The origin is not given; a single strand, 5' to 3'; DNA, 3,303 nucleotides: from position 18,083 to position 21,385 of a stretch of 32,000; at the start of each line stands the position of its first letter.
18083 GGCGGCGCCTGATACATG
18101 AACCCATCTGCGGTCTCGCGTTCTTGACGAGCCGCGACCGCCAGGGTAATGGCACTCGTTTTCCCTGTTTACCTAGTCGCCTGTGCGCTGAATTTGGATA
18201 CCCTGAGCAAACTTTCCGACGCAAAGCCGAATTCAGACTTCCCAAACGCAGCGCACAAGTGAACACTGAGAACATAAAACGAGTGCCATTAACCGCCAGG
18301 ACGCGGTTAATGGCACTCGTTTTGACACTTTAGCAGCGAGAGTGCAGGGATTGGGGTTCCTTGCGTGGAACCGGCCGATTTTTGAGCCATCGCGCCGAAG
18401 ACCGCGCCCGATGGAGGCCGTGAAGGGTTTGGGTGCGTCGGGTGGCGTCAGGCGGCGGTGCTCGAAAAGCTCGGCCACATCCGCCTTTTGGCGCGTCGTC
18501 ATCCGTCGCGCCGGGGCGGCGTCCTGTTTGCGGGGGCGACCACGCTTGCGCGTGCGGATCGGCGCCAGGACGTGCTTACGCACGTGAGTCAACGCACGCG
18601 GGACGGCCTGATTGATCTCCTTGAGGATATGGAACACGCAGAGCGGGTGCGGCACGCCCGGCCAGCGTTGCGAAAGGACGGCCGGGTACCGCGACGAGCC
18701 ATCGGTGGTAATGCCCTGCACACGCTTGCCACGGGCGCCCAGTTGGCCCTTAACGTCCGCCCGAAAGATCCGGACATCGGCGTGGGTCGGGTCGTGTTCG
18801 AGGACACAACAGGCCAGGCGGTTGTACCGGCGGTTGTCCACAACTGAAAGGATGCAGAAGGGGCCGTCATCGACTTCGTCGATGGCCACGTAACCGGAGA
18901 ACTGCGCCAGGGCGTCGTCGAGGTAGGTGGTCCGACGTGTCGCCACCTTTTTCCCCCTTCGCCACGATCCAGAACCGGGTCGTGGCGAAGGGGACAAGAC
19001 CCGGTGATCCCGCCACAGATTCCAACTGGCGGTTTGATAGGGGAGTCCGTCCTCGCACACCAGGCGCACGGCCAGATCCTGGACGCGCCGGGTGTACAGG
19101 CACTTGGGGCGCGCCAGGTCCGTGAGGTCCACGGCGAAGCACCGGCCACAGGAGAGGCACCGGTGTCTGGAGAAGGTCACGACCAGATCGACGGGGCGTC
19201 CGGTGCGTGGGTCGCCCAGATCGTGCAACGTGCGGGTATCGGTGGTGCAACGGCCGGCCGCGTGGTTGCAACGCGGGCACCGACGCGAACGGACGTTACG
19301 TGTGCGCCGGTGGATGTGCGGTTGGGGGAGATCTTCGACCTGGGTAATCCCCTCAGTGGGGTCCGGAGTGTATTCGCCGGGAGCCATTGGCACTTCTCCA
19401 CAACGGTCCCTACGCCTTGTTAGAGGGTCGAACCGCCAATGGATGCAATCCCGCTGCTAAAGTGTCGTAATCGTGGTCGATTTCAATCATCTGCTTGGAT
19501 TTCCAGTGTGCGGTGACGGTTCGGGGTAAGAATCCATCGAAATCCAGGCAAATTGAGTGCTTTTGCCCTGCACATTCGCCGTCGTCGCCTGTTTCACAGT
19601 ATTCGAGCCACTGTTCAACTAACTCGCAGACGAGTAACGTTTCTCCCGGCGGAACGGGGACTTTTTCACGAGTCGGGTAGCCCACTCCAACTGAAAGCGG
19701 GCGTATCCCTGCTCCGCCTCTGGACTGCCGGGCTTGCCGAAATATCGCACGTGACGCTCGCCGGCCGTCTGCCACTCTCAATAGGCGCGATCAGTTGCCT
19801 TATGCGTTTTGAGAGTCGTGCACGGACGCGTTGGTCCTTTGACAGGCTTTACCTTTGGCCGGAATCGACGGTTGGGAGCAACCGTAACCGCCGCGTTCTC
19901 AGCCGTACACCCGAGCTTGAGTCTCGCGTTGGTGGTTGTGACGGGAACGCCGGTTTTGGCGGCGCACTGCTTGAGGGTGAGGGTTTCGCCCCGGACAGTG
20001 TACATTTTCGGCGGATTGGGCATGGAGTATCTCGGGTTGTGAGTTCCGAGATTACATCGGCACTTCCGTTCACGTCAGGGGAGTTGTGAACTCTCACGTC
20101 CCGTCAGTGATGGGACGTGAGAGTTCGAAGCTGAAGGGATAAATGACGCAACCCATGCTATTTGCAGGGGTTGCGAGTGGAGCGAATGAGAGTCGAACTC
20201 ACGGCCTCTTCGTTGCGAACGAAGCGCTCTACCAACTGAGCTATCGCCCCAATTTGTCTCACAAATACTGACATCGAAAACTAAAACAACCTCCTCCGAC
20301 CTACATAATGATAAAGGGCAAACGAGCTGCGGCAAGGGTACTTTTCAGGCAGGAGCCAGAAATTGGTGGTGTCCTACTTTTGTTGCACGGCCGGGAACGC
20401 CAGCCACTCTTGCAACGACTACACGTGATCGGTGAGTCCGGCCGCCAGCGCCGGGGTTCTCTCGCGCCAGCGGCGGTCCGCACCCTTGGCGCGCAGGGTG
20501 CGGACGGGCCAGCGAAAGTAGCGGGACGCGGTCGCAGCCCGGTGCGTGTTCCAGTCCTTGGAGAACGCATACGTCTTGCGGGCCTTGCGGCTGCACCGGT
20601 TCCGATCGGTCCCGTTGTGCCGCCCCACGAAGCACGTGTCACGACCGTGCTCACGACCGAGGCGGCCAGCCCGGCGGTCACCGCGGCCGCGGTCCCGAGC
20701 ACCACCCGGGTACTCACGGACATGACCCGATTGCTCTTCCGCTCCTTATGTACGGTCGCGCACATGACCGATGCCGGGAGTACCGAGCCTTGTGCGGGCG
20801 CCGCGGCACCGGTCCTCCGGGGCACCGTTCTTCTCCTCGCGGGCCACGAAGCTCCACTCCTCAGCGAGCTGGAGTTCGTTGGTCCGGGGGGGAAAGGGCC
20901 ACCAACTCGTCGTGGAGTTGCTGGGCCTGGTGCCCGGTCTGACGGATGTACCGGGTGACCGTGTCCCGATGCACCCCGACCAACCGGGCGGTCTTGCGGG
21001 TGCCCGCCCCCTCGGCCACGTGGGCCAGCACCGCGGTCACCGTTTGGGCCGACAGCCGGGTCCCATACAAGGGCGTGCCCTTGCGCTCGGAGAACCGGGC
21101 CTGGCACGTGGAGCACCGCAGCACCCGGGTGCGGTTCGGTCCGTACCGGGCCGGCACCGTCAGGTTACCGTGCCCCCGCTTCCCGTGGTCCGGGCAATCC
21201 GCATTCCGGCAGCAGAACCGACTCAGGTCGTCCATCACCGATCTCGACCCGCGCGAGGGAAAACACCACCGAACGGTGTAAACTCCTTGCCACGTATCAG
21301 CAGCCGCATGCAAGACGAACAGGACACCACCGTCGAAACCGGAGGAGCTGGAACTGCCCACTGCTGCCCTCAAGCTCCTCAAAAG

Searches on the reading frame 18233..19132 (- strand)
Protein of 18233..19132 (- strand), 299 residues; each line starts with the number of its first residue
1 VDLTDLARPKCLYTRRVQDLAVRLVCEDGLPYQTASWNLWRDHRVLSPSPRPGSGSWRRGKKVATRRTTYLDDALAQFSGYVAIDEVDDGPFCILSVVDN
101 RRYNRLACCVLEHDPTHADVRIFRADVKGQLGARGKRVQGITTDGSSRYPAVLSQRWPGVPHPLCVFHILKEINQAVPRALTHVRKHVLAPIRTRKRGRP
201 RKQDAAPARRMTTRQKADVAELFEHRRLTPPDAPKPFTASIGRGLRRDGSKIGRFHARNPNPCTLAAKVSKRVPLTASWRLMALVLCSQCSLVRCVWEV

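Call 65: search_protein_families(library=pfam, proteins=[window:18233-19132:-], max_evalue=0.01)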
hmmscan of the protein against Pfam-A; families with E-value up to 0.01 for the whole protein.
window:18233-19132:- (299 aa): 2 families
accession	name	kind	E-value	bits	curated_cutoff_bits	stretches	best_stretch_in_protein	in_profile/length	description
PF10551.15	MULE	-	0.00095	20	27.6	1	99-171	25-98/99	MULE transposase domain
PF01610.23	DDE_Tnp_ISL3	-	0.0019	18.5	23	1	134-218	51-134/240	Transposase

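Call 66: find_encoding_contigs(protein=window:18233-19132:-, flank=10000, max_places=10)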
Protein window:18233-19132:- (299 aa): 1 contig read that carries it; 1 place shown.
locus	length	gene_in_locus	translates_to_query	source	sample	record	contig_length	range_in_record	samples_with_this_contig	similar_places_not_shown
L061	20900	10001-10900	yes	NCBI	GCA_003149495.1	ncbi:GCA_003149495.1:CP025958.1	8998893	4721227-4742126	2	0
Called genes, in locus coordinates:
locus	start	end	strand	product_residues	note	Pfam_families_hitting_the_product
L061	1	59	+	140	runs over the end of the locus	-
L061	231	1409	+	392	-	PF01960:ArgJ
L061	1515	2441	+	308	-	PF00005:ABC_tran, PF13304:AAA_21 (weak), PF13732:DrrA1-3_C (weak)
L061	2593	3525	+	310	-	-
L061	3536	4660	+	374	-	PF00005:ABC_tran, PF13304:AAA_21 (faint)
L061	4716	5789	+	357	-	PF12679:ABC2_membrane_2, PF12698:ABC2_membrane_3 (weak), PF12730:ABC2_membrane_4 (weak)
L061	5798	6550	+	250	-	PF13189:Cytidylate_kin2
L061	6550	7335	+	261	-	PF01048:PNP_UDP_1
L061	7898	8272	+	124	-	PF13551:HTH_29 (faint)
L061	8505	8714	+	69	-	-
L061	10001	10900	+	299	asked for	-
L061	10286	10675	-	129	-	-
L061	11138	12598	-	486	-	PF01408:GFO_IDH_MocA, PF19051:GFO_IDH_MocA_C2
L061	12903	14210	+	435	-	PF01590:GAF, PF13185:GAF_2, PF00512:HisKA, PF02518:HATPase_c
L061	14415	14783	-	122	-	-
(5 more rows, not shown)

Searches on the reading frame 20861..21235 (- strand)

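Call 65: search_protein_families(library=pfam, proteins=[window:20861-21235:-], max_evalue=0.01)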
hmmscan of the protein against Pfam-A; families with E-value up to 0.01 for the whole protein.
window:20861-21235:- (124 aa): 5 families
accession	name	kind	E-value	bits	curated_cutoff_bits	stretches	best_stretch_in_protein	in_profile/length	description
PF13551.12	HTH_29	-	2.7e-05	24.6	28.1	1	69-98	4-34/64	Winged helix-turn helix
PF13384.12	HTH_23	-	3.3e-05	24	24.6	1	68-99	9-40/50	Homeodomain-like domain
PF13518.12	HTH_28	-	0.0026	18.2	25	1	69-99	5-35/52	Helix-turn-helix domain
PF15978.11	TnsD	-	0.006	16.1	32.4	0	7-105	121-228/355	Tn7-like transposition protein D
PF13936.12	HTH_38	-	0.0087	16.2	27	0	60-99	4-43/44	Helix-turn-helix domain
